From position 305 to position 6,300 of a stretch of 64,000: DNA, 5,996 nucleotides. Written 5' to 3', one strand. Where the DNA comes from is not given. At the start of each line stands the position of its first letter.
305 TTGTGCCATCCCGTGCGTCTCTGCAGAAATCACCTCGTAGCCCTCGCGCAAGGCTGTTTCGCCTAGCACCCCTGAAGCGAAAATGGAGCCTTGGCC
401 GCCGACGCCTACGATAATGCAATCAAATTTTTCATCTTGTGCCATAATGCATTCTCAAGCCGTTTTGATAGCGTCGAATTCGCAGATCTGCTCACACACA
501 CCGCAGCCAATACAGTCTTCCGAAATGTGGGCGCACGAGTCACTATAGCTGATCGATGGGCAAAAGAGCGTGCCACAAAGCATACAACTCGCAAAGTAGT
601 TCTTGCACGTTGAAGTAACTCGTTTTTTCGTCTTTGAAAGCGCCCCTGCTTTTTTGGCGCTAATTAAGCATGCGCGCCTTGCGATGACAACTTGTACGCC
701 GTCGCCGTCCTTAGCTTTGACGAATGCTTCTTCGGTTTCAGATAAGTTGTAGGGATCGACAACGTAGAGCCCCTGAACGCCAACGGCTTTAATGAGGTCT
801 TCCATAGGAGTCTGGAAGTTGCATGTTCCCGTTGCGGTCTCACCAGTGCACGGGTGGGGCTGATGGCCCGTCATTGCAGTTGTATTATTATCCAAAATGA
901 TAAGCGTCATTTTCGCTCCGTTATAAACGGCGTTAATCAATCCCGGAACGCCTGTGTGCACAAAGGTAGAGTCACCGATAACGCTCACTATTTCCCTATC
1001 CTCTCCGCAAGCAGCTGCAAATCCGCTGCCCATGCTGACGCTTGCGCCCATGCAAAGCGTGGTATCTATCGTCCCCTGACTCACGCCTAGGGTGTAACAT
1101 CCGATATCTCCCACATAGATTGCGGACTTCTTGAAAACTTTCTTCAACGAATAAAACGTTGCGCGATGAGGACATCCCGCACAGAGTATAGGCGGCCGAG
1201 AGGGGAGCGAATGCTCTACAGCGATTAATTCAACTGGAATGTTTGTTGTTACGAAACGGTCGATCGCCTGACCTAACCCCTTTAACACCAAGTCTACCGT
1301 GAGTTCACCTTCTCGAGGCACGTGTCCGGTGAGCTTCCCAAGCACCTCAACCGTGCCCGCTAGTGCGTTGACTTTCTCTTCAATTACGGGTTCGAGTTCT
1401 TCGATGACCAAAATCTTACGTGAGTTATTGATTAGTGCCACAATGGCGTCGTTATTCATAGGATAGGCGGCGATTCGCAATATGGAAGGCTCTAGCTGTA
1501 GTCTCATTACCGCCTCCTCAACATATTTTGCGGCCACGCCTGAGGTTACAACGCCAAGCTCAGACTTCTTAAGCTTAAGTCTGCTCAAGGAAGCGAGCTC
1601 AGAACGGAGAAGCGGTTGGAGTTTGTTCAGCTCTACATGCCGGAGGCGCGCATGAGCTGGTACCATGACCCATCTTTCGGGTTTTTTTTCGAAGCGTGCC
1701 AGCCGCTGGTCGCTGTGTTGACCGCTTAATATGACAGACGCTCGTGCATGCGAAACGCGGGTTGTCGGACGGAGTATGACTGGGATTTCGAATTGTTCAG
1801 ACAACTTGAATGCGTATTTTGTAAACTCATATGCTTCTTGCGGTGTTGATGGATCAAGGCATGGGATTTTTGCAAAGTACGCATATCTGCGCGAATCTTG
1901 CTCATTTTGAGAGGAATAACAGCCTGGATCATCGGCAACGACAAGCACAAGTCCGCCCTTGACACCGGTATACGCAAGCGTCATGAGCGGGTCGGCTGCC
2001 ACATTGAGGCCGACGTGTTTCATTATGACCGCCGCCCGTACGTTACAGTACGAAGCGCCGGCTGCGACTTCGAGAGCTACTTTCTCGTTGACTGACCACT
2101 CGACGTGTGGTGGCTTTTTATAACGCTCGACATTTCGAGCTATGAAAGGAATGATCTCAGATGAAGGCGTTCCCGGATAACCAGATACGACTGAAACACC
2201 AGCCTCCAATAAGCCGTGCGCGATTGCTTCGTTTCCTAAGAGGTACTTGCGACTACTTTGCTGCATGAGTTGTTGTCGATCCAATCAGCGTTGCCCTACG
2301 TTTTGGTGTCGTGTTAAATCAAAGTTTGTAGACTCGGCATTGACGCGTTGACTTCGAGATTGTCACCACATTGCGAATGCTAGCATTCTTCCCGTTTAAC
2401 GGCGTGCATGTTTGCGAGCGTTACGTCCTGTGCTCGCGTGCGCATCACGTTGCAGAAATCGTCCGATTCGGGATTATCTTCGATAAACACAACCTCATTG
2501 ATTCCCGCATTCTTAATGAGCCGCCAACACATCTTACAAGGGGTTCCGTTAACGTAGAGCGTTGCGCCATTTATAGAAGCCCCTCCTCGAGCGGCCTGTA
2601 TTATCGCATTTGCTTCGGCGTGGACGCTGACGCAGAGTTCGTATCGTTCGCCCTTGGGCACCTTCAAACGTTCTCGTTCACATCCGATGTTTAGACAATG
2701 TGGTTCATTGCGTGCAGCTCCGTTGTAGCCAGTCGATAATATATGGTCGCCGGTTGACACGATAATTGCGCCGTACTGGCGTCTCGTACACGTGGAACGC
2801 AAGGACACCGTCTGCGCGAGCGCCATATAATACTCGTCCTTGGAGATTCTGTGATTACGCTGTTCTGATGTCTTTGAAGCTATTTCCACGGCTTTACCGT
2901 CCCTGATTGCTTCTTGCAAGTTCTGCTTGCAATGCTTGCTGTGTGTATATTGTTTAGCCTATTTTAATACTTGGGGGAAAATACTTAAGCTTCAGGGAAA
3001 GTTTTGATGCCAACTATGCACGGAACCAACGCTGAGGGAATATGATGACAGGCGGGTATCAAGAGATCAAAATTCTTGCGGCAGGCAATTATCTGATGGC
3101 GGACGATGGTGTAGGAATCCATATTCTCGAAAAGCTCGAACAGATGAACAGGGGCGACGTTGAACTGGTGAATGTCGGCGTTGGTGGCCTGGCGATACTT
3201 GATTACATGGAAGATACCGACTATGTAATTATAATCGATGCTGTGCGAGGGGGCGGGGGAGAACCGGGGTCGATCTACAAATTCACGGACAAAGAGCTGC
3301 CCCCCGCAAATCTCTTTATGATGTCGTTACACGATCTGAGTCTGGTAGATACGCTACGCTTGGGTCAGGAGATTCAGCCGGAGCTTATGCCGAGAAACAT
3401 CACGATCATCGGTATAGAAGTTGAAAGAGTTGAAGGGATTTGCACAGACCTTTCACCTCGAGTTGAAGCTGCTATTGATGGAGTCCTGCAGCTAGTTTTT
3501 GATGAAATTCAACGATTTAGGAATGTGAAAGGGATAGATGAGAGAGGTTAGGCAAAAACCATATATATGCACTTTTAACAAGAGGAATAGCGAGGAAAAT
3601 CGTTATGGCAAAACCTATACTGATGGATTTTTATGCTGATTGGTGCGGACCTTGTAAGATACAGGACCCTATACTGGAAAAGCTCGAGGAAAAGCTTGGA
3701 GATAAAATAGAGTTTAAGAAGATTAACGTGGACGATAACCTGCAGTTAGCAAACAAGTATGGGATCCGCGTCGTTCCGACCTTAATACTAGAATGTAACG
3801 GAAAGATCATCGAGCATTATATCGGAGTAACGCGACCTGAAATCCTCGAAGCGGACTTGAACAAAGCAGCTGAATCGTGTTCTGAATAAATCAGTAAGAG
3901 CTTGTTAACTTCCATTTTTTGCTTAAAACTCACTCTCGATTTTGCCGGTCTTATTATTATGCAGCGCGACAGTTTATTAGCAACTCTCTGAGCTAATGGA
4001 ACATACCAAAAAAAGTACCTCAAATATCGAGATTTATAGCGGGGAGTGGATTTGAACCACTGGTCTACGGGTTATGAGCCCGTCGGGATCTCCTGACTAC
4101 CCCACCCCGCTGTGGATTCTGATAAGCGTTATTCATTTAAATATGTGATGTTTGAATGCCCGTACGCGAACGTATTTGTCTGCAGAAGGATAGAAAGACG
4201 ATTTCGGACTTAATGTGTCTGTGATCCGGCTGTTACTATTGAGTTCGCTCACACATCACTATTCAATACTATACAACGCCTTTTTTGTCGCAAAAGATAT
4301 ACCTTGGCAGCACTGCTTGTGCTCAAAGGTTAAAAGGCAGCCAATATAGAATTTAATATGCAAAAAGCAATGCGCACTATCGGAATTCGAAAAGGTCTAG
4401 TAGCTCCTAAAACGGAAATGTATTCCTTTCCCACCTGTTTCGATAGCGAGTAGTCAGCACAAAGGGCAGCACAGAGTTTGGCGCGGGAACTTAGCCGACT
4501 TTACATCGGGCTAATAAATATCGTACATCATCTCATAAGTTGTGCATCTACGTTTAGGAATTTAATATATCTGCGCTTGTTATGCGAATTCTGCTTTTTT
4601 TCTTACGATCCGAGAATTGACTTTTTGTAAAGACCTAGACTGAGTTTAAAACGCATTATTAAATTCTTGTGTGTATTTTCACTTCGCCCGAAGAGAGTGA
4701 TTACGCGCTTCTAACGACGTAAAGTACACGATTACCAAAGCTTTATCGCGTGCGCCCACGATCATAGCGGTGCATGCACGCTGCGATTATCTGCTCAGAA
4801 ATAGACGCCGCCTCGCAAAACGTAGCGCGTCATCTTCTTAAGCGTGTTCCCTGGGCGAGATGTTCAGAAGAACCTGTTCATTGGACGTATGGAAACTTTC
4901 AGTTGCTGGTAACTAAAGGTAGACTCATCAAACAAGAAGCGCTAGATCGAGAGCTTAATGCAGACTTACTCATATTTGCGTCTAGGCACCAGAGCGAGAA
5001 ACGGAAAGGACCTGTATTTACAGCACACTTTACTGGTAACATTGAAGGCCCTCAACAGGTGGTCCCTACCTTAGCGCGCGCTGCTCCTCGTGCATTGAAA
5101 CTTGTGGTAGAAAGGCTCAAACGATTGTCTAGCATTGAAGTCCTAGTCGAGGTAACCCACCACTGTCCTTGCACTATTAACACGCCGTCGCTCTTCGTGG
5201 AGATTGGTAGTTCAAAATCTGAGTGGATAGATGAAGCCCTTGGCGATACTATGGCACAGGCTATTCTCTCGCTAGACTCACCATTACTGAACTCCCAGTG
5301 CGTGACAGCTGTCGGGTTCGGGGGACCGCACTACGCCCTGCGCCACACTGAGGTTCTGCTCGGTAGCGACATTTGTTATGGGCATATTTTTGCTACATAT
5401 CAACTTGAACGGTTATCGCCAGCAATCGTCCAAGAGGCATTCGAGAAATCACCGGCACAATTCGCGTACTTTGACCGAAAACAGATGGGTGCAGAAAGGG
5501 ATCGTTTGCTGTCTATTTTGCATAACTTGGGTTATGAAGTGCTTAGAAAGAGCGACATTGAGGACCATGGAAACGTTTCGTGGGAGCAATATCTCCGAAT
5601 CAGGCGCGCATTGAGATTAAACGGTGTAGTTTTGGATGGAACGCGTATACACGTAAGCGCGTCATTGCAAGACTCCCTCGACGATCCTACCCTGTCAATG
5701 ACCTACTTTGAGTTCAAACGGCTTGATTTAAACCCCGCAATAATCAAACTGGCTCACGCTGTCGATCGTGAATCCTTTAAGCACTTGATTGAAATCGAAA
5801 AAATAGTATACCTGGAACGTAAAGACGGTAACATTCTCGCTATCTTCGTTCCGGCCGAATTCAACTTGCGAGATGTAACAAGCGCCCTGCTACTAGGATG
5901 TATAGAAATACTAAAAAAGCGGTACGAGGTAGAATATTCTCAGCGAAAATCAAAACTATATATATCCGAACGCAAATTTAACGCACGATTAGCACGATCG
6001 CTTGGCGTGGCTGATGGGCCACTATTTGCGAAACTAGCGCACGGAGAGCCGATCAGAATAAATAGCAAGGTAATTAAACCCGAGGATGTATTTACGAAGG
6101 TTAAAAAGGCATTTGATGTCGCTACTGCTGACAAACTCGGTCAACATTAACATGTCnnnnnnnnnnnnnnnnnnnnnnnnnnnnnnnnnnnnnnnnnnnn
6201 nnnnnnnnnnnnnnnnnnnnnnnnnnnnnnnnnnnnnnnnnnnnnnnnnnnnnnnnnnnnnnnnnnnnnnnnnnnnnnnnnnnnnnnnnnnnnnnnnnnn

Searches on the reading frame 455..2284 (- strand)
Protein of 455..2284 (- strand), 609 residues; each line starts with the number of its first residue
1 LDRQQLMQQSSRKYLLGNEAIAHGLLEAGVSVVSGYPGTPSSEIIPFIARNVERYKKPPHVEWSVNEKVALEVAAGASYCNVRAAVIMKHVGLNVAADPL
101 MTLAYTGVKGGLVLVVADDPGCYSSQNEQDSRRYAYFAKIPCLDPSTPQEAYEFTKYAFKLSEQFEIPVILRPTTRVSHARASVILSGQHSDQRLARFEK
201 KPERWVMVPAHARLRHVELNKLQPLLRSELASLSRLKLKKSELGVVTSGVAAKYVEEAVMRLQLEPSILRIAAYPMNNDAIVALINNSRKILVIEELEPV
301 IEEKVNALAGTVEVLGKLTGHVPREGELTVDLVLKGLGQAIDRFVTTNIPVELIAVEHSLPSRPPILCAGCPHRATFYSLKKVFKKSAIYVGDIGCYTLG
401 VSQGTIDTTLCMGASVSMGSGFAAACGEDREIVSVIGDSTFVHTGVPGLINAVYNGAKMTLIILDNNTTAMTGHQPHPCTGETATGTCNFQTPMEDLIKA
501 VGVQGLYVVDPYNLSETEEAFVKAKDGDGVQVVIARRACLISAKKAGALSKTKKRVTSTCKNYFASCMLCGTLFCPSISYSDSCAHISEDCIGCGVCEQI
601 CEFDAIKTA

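Call 67: search_protein_families(library=pfam, proteins=[window:455-2284:-], max_evalue=0.001)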
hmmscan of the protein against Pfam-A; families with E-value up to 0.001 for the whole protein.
window:455-2284:- (609 aa): 4 families
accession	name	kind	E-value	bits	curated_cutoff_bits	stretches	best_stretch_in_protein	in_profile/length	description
PF02775.26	TPP_enzyme_C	-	3e-22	79.5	21.9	1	393-533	1-149/151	Thiamine pyrophosphate enzyme, C-terminal TPP binding domain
PF01855.24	POR_N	-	4.8e-13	49.8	27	1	24-204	2-184/231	Pyruvate flavodoxin/ferredoxin oxidoreductase, thiamine diP-bdg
PF00037.32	Fer4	-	2.1e-05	24.6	21.1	1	588-607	5-24/24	4Fe-4S binding domain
PF02776.23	TPP_enzyme_N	-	0.00099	19.3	26.8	0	17-105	3-85/119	Thiamine pyrophosphate enzyme, N-terminal TPP binding domain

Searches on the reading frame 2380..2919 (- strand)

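Call 67: search_protein_families(library=pfam, proteins=[window:2380-2919:-], max_evalue=0.001)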
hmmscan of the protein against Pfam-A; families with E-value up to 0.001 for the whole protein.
window:2380-2919:- (179 aa): 3 families
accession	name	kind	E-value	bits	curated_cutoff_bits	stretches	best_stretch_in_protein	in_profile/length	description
PF00383.29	dCMP_cyt_deam_1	-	2.6e-23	82.3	25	1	26-146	2-101/102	Cytidine and deoxycytidylate deaminase zinc-binding region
PF14437.12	MafB19-deam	-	3.5e-17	63.1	27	1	26-153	2-107/142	MafB19-like deaminase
PF14439.12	Bd3614-deam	-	0.00029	21.2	38.5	0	99-148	35-91/113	Bd3614-like deaminase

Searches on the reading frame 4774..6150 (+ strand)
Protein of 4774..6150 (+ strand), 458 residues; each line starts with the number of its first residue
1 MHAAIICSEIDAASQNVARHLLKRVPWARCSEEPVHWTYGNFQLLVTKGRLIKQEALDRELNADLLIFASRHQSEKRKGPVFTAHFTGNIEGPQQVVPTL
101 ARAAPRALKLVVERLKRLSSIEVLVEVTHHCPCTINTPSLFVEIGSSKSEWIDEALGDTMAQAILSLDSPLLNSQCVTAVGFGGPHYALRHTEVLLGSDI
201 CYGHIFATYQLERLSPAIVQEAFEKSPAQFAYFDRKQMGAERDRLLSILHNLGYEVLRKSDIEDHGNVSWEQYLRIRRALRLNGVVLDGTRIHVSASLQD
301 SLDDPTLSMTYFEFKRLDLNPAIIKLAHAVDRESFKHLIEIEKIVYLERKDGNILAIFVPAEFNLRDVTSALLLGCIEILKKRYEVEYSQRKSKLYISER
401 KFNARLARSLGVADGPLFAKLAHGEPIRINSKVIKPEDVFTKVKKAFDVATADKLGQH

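Call 25: search_protein_families(library=pfam, proteins=[window:4774-6150:+], max_evalue=0.00001)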
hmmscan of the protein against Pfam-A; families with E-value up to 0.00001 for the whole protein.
window:4774-6150:+ (458 aa): 1 family
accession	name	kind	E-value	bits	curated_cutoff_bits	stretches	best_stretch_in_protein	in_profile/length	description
PF04414.18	tRNA_deacylase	-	2.9e-52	177.6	33.6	1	61-256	3-204/205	D-aminoacyl-tRNA deacylase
